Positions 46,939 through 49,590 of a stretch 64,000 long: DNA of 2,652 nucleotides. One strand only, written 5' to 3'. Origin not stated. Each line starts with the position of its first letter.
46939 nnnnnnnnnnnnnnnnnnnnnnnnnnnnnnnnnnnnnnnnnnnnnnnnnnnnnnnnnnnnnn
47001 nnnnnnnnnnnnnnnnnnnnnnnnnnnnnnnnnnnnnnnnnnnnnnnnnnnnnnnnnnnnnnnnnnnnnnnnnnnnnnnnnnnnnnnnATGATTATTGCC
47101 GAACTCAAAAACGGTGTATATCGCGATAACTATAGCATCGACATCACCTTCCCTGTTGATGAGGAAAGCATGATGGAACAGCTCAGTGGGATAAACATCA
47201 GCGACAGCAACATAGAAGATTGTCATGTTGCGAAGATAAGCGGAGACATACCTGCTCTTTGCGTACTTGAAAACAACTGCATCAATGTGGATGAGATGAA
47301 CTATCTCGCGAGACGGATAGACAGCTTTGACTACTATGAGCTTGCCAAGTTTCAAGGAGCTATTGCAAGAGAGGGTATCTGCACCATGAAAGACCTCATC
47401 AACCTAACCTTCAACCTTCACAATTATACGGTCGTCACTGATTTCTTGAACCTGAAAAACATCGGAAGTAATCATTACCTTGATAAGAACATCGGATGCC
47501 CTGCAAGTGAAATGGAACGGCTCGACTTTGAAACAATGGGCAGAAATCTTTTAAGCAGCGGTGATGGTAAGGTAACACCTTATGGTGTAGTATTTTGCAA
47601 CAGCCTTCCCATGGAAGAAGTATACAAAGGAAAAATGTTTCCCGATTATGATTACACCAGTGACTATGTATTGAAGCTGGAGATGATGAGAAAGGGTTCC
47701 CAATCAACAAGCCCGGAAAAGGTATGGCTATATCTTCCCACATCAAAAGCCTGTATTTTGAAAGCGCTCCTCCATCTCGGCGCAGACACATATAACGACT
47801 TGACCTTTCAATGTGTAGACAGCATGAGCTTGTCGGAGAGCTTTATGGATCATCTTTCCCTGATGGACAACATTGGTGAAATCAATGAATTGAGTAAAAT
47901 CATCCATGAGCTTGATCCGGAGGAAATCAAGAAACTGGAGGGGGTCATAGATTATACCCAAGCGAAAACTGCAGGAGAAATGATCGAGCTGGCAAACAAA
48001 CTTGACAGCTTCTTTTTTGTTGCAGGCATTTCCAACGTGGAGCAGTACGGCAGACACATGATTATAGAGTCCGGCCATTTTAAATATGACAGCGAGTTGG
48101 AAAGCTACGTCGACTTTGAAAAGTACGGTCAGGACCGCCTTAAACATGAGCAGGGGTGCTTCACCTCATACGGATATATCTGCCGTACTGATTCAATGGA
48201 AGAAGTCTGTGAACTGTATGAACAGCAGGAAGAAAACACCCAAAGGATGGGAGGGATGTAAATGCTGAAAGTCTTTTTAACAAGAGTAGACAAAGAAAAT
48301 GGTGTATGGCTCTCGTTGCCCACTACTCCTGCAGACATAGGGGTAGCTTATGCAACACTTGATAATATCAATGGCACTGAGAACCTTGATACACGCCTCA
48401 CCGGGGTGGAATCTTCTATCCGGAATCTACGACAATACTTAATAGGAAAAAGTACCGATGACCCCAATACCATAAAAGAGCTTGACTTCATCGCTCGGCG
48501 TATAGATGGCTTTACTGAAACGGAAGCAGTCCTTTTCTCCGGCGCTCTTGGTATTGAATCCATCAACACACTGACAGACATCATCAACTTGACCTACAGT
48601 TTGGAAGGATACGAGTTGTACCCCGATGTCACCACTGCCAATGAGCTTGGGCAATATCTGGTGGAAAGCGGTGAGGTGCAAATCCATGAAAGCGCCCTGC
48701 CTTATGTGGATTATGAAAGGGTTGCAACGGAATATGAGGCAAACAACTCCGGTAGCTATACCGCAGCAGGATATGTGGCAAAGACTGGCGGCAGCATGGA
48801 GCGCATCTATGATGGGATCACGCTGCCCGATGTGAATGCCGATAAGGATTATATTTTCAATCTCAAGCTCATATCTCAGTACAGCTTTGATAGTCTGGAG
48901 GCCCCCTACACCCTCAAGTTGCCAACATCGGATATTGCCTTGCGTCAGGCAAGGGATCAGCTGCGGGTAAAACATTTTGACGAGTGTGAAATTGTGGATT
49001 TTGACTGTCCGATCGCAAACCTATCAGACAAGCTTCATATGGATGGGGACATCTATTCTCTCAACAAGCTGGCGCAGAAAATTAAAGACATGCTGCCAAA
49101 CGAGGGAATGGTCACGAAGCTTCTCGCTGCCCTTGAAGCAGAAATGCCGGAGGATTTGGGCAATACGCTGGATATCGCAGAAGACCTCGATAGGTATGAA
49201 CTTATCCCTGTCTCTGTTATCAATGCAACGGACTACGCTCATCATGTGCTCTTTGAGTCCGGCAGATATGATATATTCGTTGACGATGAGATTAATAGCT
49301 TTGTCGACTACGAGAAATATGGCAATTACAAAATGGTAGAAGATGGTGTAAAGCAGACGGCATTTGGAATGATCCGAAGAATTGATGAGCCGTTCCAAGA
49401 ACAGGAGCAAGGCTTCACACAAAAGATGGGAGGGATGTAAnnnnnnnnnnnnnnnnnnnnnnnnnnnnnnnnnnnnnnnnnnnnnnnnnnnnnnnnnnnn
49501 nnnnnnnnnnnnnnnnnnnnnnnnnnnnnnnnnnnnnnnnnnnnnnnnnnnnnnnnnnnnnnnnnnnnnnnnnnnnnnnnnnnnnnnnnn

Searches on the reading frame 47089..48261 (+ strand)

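Call 18: search_protein_families(library=pfam, proteins=[window:47089-48261:+], max_evalue=0.00001)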
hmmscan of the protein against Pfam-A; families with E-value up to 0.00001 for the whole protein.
window:47089-48261:+ (390 aa): 1 family
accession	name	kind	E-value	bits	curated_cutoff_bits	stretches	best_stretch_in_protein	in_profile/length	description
PF07275.16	ArdA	-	2.4e-17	64.4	27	1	212-364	17-154/155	Antirestriction protein (ArdA)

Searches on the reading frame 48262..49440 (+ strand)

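Call 18: search_protein_families(library=pfam, proteins=[window:48262-49440:+], max_evalue=0.00001)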
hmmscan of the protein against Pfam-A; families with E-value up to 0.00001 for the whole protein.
window:48262-49440:+ (392 aa): 2 families
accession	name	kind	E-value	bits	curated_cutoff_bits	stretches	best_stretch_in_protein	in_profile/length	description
PF07275.16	ArdA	-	1.4e-16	61.9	27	1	13-172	15-154/155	Antirestriction protein (ArdA)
PF19854.4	DUF6329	-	2.3e-08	34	26.8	1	270-325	2-39/39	Family of unknown function (DUF6329)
